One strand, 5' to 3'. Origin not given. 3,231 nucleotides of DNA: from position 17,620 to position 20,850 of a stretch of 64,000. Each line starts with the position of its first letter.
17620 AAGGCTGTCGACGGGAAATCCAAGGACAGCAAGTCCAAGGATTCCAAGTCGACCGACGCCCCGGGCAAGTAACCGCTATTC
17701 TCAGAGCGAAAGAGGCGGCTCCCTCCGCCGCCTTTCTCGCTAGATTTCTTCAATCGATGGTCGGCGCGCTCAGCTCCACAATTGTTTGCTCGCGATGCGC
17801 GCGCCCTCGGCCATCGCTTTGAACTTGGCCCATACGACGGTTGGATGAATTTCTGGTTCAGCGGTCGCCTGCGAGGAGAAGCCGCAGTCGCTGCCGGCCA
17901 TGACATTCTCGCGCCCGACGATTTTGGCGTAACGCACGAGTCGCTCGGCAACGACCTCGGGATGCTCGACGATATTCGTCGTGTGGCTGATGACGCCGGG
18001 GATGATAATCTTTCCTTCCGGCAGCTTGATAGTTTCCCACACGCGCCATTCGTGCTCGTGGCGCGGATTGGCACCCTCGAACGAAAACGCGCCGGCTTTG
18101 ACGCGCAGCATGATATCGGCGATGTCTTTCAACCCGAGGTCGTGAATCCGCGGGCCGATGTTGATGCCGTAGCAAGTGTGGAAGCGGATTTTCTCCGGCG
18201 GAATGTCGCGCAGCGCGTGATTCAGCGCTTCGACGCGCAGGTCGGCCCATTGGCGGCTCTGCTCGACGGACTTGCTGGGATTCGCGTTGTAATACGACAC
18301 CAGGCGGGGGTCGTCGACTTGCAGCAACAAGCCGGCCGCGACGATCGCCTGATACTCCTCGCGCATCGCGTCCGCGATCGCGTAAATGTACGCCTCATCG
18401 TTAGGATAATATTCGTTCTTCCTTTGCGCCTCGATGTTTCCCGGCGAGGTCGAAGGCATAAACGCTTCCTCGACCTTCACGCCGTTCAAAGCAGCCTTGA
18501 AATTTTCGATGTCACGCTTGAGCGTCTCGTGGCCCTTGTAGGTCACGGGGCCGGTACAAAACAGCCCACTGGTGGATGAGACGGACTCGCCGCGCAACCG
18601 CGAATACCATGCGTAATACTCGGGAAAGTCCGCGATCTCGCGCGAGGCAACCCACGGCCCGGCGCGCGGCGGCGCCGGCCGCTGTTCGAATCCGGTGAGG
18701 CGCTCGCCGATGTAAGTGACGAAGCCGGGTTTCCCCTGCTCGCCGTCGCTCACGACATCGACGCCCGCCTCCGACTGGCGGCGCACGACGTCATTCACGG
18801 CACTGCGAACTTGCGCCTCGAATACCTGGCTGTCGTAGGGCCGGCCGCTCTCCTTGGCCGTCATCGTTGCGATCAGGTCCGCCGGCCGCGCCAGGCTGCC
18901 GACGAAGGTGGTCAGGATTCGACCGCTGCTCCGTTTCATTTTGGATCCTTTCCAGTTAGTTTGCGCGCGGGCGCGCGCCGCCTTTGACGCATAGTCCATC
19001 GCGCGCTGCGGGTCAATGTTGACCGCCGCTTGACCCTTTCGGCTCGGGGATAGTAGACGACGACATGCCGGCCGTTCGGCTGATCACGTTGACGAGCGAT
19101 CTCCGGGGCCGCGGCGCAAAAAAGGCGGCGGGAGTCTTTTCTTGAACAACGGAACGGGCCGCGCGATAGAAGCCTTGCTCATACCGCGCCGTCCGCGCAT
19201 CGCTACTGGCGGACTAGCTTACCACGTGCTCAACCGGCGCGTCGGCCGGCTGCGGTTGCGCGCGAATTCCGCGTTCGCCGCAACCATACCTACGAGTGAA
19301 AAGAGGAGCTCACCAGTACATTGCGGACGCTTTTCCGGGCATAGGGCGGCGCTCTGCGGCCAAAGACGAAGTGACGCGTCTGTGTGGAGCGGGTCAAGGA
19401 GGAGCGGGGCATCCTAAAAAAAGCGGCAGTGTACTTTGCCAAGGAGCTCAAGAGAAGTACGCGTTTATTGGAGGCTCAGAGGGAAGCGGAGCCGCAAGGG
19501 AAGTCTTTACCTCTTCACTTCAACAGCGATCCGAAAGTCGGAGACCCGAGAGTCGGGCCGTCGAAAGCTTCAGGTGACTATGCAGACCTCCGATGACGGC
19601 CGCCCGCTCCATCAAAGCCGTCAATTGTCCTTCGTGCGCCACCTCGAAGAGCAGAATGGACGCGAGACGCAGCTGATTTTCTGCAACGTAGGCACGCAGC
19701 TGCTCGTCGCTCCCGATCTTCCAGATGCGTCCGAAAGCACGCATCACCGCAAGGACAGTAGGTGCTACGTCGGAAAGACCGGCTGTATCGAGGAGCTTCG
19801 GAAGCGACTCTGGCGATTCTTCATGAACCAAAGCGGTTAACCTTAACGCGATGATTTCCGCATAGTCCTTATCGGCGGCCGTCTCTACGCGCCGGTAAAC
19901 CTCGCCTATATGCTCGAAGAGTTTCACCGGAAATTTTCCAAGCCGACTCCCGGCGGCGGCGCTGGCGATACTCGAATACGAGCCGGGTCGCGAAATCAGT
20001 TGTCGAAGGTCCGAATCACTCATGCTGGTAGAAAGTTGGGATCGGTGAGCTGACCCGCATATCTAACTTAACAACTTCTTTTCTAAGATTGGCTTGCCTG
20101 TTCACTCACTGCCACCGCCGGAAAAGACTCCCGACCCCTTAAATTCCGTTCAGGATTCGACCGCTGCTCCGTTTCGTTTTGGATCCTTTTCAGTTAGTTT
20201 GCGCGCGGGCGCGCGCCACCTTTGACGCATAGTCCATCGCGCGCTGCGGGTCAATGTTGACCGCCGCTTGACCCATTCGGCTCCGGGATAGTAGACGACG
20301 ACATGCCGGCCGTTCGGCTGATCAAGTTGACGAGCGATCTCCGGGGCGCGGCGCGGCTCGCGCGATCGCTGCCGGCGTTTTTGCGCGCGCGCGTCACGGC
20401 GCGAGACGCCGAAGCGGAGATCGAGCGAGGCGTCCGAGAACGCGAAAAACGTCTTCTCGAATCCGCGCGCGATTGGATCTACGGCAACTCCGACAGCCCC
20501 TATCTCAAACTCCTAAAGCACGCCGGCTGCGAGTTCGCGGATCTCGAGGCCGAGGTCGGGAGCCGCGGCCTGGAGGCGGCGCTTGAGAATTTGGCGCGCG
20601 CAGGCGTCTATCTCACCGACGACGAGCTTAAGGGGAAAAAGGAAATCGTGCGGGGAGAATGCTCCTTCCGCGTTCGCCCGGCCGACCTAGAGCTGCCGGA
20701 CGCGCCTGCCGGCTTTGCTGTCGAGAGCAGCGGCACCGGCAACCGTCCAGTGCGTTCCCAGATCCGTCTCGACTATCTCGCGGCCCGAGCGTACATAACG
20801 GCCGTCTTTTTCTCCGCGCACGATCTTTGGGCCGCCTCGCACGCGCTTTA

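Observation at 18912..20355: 206-bp direct duplication of a divergent promoter/5' region flanking a 1.03-kb low-GC insert that carries decayed IS200/RAYT-like and IS3-OrfA-like transposase fragments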

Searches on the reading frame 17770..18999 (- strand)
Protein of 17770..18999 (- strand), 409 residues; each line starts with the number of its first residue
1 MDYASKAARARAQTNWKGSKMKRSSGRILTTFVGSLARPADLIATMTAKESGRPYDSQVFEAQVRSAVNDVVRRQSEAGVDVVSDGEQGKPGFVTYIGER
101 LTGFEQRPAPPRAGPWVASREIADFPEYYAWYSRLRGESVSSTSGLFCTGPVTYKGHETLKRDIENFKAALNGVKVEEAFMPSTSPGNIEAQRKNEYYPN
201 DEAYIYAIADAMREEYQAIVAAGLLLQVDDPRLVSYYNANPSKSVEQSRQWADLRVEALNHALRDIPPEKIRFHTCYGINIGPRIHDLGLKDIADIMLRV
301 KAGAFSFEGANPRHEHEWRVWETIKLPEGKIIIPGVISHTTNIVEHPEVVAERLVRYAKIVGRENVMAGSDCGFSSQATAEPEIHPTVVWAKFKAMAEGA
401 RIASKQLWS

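Call 6: search_protein_families(library=pfam, proteins=[window:17770-18999:-], max_evalue=1)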
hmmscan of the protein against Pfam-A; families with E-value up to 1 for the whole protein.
window:17770-18999:- (409 aa): 1 family
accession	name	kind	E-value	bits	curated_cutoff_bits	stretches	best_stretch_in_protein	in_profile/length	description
PF01717.24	Meth_synt_2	-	1.6e-14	54.4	21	2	30-104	3-76/324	Cobalamin-independent synthase, Catalytic domain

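Call 24: search_protein_families(library=ncbifam, proteins=[window:17770-18939:-], max_evalue=10)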
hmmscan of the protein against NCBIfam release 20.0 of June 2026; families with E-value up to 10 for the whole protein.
window:17770-18939:- (389 aa): 8 families
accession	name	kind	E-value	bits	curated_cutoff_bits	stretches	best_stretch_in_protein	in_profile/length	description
NF003317.0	PRK04326.1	equivalog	6.9e-27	94.5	406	2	161-387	132-326/340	methionine synthase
NF006589.0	PRK09121.1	equivalog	2.1e-18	66.5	392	2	175-387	143-340/342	methionine synthase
NF005085.0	PRK06520.1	subfamily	6.9e-15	55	313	2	174-378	154-362/368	5-methyltetrahydropteroyltriglutamate--homocysteine S-methyltransferase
NF004875.0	PRK06233.1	equivalog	2.9e-14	52.7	576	2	170-378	152-366/373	vitamin B12 independent methionine synthase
NF002119.0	PRK00957.1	equivalog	1.9e-13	50.3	258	1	36-356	26-284/306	methionine synthase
NF003556.0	PRK05222.1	equivalog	9.7e-09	34.7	541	2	10-85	422-496/750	5-methyltetrahydropteroyltriglutamate--homocysteine S-methyltransferase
TIGR01371.1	met_syn_B12ind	equivalog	2.4e-08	33.5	929.95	2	10-85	428-502/754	5-methyltetrahydropteroyltriglutamate--homocysteine S-methyltransferase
NF004712.0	PRK06052.1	subfamily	0.08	12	387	1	321-359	284-322/344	methionine synthase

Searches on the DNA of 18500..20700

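Call 62: search_rna_families(source=window, start=18500, end=20700, threshold=evalue, max_evalue=1)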
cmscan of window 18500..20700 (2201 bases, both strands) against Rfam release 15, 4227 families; matches with E-value up to 1: 0.
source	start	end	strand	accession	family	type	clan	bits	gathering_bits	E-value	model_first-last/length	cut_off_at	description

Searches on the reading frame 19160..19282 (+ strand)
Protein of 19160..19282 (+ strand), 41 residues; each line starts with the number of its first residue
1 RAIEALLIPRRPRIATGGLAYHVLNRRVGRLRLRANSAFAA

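Call 22: search_dna_similar(query=window:19160-19282:+, collection=plasmids, mode=protein, max_evalue=10, max_rows=15)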
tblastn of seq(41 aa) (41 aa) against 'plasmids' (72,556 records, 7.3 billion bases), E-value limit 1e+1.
No match.

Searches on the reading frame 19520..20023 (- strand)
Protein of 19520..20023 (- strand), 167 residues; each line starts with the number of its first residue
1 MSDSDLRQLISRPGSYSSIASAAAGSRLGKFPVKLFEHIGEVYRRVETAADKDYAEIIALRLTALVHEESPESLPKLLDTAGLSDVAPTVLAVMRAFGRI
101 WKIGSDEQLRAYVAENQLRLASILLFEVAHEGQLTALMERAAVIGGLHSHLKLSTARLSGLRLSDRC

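Call 6: search_protein_families(library=pfam, proteins=[window:19520-20023:-], max_evalue=1)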
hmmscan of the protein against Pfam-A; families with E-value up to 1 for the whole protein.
window:19520-20023:- (167 aa): 0 families

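Call 7: find_encoding_contigs(protein=window:19520-20023:-, flank=10000, max_places=10)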
Protein window:19520-20023:- (167 aa): 2 contigs read that carry it; 2 places shown.
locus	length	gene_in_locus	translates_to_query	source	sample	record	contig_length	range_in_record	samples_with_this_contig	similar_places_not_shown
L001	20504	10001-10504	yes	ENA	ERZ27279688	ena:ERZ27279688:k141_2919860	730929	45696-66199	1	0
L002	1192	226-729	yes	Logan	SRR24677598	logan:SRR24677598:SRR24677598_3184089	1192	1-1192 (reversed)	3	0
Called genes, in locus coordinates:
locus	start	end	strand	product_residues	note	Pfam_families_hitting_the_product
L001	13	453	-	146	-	PF00583:Acetyltransf_1, PF13673:Acetyltransf_10, PF13508:Acetyltransf_7, PF08445:FR47 (faint)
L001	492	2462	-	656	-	PF06808:DctM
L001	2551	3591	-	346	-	PF12974:Phosphonate-bd (faint), PF16868:NMT1_3, PF09084:NMT1 (weak)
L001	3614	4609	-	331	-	PF13379:NMT1_2, PF09084:NMT1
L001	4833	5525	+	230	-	PF00596:Aldolase_II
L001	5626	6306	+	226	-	PF03070:TENA_THI-4, PF14518:Haem_oxygenas_2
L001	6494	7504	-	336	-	-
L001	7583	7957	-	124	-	PF02537:CRCB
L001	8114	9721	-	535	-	-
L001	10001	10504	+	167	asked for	-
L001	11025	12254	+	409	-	PF01717:Meth_synt_2 (weak)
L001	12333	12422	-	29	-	-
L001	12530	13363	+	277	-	PF13489:Methyltransf_23, PF01209:Ubie_methyltran, PF13847:Methyltransf_31, PF08241:Methyltransf_11, PF08242:Methyltransf_12, PF13649:Methyltransf_25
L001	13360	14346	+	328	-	PF03401:TctC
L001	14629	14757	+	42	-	-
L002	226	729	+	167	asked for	-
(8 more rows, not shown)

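Call 10: find_homologous_proteins(query=window:19520-20023:-, max_evalue=0.001)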
Query window:19520-20023:- (167 aa): 23 proteins with E <= 0.001 among 655 candidates.
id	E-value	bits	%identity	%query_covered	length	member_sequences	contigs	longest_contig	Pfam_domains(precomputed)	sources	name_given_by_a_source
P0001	2.3e-99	348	100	100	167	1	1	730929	-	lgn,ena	-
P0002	3.5e-51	191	62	95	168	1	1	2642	-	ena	-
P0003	5.5e-51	191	60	98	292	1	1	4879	PF18765.8,PF01909.30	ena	-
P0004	3.8e-49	185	62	87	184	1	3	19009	-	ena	-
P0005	2.7e-48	182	60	89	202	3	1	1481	-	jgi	jgi:hypothetical protein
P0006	7.1e-48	181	59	92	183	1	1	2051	-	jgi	jgi:hypothetical protein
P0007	7.3e-48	180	59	96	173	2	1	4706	-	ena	-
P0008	1.4e-47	180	59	96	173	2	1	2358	-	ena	-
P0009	2.0e-47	179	58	92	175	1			-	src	-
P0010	3.1e-47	178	57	95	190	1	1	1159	-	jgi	jgi:hypothetical protein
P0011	9.7e-47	177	63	88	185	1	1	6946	-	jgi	jgi:hypothetical protein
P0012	1.3e-46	176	57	99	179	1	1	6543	-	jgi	-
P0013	8.4e-46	174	64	85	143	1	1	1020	-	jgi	-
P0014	1.4e-45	173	57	95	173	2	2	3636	-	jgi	jgi:hypothetical protein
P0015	7.2e-44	168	55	96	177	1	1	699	-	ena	-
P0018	1.9e-41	160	56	93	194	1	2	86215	-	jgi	jgi:hypothetical protein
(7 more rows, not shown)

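Call 12: find_encoding_contigs(protein=P0018, flank=6000, max_places=4)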
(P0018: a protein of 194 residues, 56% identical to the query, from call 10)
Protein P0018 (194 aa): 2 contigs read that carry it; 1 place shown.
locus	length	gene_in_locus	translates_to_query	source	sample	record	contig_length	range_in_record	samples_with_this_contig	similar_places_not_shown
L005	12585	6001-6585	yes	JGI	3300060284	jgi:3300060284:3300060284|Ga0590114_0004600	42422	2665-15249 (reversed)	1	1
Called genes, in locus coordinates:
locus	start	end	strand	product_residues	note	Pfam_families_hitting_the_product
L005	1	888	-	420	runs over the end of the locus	PF00109:ketoacyl-synt, PF02801:Ketoacyl-synt_C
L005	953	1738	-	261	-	PF04191:PEMT, PF04140:ICMT (weak)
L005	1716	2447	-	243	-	PF13489:Methyltransf_23 (faint), PF13847:Methyltransf_31, PF08241:Methyltransf_11, PF08242:Methyltransf_12, PF13649:Methyltransf_25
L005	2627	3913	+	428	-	PF01595:CNNM, PF00571:CBS (weak), PF03471:CorC_HlyC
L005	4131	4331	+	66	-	PF00313:CSD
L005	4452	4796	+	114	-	-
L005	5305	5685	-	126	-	PF00903:Glyoxalase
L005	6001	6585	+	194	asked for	-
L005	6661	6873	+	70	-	-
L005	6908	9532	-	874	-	PF13302:Acetyltransf_3 (weak), PF00583:Acetyltransf_1, PF13420:Acetyltransf_4 (weak), PF02629:CoA_binding, PF13380:CoA_binding_2, PF13607:Succ_CoA_lig, PF13549:ATP-grasp_5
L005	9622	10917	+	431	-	PF13336:AcetylCoA_hyd_C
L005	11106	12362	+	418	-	PF25371:DUF7884, PF02353:CMAS, PF05175:MTS (weak), PF13489:Methyltransf_23, PF08241:Methyltransf_11, PF08242:Methyltransf_12 (weak), PF13649:Methyltransf_25, PF13847:Methyltransf_31 (weak)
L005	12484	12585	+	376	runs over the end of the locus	PF00890:FAD_binding_2 (weak), PF01134:GIDA (weak), PF01266:DAO, PF01494:FAD_binding_3 (weak), PF12831:FAD_oxidored (weak), PF13450:NAD_binding_8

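Call 13: find_encoding_contigs(protein=P0004, flank=6000, max_places=4)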
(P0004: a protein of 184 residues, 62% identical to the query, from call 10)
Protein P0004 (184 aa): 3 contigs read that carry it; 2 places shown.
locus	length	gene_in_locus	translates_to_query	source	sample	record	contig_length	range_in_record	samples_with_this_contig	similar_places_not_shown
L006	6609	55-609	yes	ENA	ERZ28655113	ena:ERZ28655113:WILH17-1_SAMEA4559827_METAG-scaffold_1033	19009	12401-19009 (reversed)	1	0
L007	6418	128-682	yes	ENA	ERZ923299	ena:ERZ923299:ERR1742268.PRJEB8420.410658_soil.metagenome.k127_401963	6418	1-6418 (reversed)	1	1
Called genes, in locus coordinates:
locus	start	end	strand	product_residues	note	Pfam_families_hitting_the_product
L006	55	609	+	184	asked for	-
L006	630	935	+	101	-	PF16826:DUF5076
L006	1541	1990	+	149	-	PF11196:DUF2834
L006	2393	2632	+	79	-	-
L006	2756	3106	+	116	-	-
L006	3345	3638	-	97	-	-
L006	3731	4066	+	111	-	-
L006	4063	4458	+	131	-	-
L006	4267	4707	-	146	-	-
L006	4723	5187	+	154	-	PF06445:GyrI-like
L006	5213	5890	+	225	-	PF02798:GST_N, PF13409:GST_N_2, PF13417:GST_N_3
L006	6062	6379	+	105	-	-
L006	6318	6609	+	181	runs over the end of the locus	-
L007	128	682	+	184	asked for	-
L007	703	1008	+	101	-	PF16826:DUF5076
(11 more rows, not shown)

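Call 14: find_encoding_contigs(protein=P0003, flank=5000, max_places=3)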
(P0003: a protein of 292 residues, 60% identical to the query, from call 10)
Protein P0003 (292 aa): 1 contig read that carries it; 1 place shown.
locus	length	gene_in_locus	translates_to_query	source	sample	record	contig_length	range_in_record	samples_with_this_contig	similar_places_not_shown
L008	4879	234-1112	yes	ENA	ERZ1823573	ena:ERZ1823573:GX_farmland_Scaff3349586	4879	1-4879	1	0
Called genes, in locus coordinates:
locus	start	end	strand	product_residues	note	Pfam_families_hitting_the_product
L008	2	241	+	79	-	?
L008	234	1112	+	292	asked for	PF01909:NTP_transf_2, PF18765:Polbeta (faint)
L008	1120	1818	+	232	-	PF14234:DUF4336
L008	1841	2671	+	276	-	PF05721:PhyH (weak)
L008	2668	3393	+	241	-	PF05875:Ceramidase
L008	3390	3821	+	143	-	PF04828:GFA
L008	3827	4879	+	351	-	?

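Call 24: search_protein_families(library=ncbifam, proteins=[window:19520-20023:-], max_evalue=10)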
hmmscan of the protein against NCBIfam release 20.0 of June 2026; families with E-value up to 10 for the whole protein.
window:19520-20023:- (167 aa): 0 families

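Call 46: search_solved_structures(query=A3, max_evalue=1)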
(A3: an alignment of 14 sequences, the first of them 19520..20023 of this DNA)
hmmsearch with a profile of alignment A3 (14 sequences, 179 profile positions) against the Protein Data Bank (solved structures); distinct sequences matched with E-value up to 1: 1.
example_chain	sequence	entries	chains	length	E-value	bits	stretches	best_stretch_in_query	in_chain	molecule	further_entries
3mkz_A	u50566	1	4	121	0.85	12.6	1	17-72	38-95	Protein sopB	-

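Call 70: predict_structure(alignment_id=A3)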
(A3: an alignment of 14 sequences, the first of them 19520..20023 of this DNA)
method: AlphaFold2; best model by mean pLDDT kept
length: 167 residues; sequences in the alignment: 14
mean_pLDDT: 92.2   pTM: 0.88
mean pLDDT of the five models: 92.2, 91.9, 91.5, 89.8, 88.5
residues with pLDDT >= 90: 140; 70-90: 17; 50-70: 9; < 50: 1
segments of 3 or more residues with pLDDT < 50: none
pLDDT, mean of each block of 10 residues (from residue 1): 79 94 89 92 96 92 96 94 94 96 97 97 97 96 97 92 62
secondary structure, 60 per line:
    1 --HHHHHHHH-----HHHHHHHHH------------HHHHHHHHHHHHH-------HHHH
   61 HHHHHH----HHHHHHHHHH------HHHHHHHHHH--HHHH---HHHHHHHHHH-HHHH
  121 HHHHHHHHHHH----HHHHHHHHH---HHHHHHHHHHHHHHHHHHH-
elements in order: H3-10 H16-24 H37-49 H57-66 H71-80 H87-96 H99-102 H106-115 H117-131 H136-144 H148-166

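Call 72: fold_search(model_id=the predicted structure, library=pdb)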
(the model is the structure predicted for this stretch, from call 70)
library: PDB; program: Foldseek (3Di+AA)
matches with E <= 10: 125; with E <= 0.001: 0
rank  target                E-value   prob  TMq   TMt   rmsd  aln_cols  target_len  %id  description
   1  3wfo_C                2.6e-02  1.00  0.60  0.26  10.2       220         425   10  tRNA processing enzyme (apo form 1) (released 2014-01-01)
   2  3wfp_A                3.5e-02  1.00  0.51  0.21  10.3       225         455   12  tRNA processing enzyme (apo form 2) (released 2014-01-01)
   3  3wfq_G                7.0e-02  1.00  0.54  0.23   9.8       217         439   12  tRNA processing enzyme complex 1 (released 2014-01-01)
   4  3wfo_A                8.4e-02  1.00  0.60  0.26   9.5       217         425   11  tRNA processing enzyme (apo form 1) (released 2014-01-01)
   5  3wfr_E                9.2e-02  1.00  0.58  0.25   9.7       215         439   11  tRNA processing enzyme complex 2 (released 2014-01-01)
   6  3wfp_E                1.0e-01  1.00  0.58  0.26   9.6       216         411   11  tRNA processing enzyme (apo form 2) (released 2014-01-01)
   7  3wfp_C                1.0e-01  1.00  0.58  0.26   9.6       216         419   11  tRNA processing enzyme (apo form 2) (released 2014-01-01)
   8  3wfs_C                1.1e-01  1.00  0.60  0.25   9.6       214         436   11  tRNA processing enzyme complex 3 (released 2014-01-01)
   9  3wfq_F                3.1e-01  0.97  0.53  0.24  10.0       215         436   13  tRNA processing enzyme complex 1 (released 2014-01-01)
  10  1vfg_B                5.6e-01  0.93  0.53  0.29   7.4       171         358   16  Crystal structure of tRNA nucleotidyltransferase complexed with a primer tRNA and an incoming ATP analog (released 2004-08-10)
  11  3h39_B                8.9e-01  0.84  0.50  0.25   5.6       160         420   13  The complex structure of CCA-adding enzyme with ATP (released 2009-10-13)
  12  3dto_A                1.1e+00  0.38  0.39  0.35  12.5       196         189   12  Crystal structure of the metal-dependent HD domain-containing hydrolase BH2835 from Bacillus halodurans, Northeast Str (released 2008-09-09)
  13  6s2v_C                1.1e+00  0.23  0.31  0.18  12.5       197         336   15  Structure of the N-terminal catalytic region of T. thermophilus Rel (released 2020-07-08)
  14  5ac5_B                1.6e+00  0.06  0.16  0.07  17.5       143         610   12  GH20C, Beta-hexosaminidase from Streptococcus pneumoniae in complex with GlcNAc (released 2015-09-23)
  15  8wmy_A                2.0e+00  0.20  0.28  0.24  12.2       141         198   20  Crystal structure of YqeK in complex with MG and ADP. (released 2023-10-25)
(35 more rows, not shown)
